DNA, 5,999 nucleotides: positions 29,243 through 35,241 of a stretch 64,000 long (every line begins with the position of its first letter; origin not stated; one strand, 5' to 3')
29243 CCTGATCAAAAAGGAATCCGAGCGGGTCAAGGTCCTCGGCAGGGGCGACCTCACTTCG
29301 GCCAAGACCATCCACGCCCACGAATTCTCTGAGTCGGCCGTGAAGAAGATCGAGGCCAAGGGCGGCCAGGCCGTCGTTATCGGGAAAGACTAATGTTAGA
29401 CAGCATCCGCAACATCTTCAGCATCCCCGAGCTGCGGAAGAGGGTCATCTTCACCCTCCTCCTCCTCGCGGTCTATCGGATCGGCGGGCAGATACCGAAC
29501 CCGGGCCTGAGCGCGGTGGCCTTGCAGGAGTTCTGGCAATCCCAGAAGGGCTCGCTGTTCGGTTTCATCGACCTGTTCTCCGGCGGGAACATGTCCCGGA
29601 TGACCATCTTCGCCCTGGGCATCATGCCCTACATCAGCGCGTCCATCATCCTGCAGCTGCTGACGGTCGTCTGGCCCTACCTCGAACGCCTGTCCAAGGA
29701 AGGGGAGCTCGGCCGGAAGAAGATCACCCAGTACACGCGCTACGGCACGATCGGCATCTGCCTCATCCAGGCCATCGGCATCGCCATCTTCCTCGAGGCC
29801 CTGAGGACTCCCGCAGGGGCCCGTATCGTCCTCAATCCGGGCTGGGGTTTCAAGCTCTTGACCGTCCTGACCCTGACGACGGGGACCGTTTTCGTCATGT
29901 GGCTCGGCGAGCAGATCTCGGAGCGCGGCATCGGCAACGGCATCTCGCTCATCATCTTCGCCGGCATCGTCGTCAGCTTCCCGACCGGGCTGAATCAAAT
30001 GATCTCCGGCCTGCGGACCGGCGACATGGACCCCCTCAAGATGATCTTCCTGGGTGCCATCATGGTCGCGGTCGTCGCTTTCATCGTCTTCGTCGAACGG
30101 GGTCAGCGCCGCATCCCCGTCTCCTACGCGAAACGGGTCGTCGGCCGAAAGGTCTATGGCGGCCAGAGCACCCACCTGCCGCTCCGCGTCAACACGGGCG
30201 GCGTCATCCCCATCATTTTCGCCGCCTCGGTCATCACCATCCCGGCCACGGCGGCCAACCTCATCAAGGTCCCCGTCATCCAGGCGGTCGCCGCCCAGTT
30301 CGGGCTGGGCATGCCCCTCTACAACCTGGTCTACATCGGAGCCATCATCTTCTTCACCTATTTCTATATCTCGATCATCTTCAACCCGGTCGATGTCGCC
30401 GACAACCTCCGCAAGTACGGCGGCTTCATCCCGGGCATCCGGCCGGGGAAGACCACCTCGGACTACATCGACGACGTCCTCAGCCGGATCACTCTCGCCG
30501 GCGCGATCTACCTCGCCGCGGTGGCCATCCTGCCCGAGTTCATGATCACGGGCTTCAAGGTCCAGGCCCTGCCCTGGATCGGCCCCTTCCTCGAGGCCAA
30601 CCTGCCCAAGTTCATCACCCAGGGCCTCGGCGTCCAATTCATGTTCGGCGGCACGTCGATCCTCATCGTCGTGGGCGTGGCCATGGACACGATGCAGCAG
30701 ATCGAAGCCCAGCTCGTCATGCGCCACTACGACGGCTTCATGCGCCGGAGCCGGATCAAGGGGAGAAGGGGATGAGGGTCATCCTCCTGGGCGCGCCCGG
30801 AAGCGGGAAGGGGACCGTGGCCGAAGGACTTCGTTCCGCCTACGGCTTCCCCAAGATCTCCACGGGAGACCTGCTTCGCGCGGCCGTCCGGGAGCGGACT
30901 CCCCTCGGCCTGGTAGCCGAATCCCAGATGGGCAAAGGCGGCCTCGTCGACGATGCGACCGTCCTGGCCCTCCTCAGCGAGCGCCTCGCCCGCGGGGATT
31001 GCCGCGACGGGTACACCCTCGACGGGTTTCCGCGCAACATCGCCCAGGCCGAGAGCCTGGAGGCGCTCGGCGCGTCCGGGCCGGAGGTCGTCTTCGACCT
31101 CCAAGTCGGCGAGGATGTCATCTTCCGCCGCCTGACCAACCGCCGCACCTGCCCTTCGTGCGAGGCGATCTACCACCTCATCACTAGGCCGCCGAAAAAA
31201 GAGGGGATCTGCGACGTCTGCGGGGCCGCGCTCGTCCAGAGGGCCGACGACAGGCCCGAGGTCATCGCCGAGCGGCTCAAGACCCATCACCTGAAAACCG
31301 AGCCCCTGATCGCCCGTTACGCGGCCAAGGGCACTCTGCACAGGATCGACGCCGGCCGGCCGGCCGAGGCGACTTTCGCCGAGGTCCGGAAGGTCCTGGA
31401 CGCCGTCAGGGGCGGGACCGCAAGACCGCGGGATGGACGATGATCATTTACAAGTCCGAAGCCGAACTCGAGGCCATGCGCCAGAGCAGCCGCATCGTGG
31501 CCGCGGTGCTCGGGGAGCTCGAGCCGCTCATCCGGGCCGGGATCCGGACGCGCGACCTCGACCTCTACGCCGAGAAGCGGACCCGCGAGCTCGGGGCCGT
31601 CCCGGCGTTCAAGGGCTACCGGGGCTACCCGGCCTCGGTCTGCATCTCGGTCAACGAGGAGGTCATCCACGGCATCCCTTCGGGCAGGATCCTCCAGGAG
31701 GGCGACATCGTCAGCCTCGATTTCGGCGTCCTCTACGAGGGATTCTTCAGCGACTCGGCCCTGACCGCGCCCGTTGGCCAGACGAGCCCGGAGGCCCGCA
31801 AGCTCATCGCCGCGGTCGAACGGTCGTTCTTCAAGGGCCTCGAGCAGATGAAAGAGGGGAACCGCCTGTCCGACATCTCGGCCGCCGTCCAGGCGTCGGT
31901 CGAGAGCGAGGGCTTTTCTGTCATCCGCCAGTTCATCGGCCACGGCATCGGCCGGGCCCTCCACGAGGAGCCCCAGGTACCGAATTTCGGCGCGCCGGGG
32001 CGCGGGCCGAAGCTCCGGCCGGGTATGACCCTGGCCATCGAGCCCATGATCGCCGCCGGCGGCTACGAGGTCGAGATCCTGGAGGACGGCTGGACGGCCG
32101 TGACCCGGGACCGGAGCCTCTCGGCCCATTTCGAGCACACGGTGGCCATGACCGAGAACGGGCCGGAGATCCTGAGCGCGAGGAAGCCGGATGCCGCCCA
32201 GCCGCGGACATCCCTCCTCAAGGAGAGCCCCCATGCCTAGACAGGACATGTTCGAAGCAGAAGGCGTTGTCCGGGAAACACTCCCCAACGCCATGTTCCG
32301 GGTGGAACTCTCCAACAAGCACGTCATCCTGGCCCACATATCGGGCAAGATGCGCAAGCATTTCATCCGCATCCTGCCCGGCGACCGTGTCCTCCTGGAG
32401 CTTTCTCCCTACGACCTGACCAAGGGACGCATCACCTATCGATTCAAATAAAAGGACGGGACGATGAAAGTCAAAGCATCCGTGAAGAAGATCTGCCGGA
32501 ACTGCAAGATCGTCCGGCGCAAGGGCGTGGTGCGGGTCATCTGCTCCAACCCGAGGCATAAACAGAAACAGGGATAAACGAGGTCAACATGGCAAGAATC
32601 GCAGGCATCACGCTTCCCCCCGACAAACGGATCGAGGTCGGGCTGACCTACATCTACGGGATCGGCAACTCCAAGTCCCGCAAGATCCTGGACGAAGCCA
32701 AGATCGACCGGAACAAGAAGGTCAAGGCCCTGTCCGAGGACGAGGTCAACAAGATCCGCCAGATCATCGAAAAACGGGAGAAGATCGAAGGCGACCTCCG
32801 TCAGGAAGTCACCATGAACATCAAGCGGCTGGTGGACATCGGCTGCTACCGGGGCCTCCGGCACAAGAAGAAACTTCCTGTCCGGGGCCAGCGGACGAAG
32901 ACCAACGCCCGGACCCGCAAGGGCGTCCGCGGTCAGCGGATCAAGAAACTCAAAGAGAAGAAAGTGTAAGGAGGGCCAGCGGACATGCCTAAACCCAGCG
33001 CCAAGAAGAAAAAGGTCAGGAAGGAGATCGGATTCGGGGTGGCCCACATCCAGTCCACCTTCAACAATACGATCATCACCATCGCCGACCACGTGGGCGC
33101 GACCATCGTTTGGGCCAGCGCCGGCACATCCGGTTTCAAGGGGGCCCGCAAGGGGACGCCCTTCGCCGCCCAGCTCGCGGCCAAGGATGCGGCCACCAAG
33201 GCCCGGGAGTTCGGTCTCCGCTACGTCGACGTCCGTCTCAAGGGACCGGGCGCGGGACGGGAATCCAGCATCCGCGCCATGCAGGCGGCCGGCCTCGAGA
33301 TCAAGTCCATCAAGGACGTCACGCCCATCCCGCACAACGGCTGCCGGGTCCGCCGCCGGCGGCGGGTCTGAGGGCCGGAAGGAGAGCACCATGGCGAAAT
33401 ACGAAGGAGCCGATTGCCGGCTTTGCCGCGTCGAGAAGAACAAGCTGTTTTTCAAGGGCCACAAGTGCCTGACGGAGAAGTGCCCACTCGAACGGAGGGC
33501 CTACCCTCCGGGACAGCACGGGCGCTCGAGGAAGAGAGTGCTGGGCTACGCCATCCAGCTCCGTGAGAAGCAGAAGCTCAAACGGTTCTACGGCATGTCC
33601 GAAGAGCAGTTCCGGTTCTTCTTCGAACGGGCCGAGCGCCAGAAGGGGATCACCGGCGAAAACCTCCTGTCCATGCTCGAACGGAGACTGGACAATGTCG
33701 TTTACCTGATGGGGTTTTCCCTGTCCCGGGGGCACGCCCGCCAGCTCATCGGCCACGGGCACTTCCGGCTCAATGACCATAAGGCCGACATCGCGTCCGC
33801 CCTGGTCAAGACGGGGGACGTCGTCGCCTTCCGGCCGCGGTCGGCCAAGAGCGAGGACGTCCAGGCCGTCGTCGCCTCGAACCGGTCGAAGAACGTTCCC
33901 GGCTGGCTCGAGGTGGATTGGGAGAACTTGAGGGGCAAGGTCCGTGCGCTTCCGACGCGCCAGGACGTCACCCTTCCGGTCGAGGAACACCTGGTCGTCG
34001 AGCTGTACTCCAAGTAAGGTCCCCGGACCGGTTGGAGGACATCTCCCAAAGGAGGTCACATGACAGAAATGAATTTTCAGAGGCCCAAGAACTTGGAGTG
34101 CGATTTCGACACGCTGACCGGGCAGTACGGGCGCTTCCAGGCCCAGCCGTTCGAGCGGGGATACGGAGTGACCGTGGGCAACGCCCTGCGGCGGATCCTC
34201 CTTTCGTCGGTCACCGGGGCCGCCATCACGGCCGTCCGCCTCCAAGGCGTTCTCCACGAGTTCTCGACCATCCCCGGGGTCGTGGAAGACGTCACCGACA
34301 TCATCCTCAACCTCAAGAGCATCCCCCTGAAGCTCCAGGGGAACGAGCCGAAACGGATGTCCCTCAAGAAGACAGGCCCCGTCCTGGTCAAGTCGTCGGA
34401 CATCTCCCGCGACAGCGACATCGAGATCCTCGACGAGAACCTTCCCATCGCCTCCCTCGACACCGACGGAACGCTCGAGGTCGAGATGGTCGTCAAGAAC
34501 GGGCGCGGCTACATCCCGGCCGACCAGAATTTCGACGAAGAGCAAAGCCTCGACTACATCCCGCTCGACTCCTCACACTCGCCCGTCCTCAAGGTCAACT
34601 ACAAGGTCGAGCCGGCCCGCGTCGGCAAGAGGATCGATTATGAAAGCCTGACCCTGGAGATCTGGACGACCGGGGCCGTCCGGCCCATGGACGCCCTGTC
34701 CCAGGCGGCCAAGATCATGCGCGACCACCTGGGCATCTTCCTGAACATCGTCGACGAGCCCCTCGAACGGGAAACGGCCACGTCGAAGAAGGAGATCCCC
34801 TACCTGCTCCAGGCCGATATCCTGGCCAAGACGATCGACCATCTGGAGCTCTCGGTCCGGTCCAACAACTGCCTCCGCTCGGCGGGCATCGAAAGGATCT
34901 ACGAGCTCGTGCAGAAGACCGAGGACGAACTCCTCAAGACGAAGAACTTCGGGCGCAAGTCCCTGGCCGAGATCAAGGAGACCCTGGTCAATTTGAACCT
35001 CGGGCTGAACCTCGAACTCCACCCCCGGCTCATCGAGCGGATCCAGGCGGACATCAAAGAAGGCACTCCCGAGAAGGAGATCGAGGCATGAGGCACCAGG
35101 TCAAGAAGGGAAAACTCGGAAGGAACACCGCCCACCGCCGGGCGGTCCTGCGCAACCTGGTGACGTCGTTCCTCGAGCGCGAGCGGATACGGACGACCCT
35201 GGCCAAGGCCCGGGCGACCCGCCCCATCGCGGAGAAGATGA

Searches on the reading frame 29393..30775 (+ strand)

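Call 41: search_protein_families(library=ncbifam, proteins=[window:29393-30775:+], max_evalue=1e-10)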
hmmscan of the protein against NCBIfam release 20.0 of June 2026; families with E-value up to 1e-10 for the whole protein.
window:29393-30775:+ (460 aa): 3 families
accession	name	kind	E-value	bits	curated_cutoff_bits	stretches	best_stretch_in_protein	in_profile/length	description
TIGR00967.1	3a0501s007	equivalog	2e-125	418.9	253.6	1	15-395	1-385/414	preprotein translocase subunit SecY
NF009082.0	PRK12417.1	equivalog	2.3e-46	158.3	353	1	14-383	12-357/406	accessory Sec system protein translocase subunit SecY2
TIGR02920.1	acc_sec_Y2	equivalog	4.7e-43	147.5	249.6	1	15-381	3-348/395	accessory Sec system protein translocase subunit SecY2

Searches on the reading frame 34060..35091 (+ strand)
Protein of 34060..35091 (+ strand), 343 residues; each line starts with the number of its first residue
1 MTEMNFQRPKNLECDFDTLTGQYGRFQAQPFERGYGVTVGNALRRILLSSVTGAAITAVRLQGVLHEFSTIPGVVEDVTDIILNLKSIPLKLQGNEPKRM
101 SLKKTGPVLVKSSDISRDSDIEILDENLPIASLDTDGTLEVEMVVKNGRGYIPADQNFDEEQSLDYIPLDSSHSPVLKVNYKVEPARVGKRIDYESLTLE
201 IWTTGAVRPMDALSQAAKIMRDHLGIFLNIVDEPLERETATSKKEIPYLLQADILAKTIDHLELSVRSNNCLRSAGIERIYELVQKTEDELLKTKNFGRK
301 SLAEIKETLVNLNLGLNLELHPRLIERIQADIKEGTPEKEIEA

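Call 41: search_protein_families(library=ncbifam, proteins=[window:34060-35091:+], max_evalue=1e-10)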
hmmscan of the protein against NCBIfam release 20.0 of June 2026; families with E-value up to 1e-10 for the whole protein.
window:34060-35091:+ (343 aa): 8 families
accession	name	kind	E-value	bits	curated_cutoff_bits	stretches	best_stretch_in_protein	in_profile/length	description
NF003513.0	PRK05182.1-2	equivalog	2.7e-122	407.9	302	1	4-322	7-321/338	DNA-directed RNA polymerase subunit alpha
NF003519.0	PRK05182.2-5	equivalog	1.6e-113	378.9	277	1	5-318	3-316/320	DNA-directed RNA polymerase subunit alpha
TIGR02027.1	rpoA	equivalog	6.1e-109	363.8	227.8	1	23-317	1-296/298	DNA-directed RNA polymerase subunit alpha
NF003515.0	PRK05182.2-1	equivalog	2.9e-108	361.9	406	1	5-317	3-311/314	DNA-directed RNA polymerase subunit alpha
NF003516.0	PRK05182.2-2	equivalog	5.6e-91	305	353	1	15-319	12-308/315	DNA-directed RNA polymerase subunit alpha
NF003514.0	PRK05182.1-4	equivalog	1.5e-88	296.7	434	1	17-317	12-309/338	DNA-directed RNA polymerase subunit alpha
NF003518.0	PRK05182.2-4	equivalog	9.4e-88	294.4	523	1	20-317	15-309/312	DNA-directed RNA polymerase subunit alpha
NF003517.0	PRK05182.2-3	equivalog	9.5e-88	294.4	356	1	16-334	16-336/344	DNA-directed RNA polymerase subunit alpha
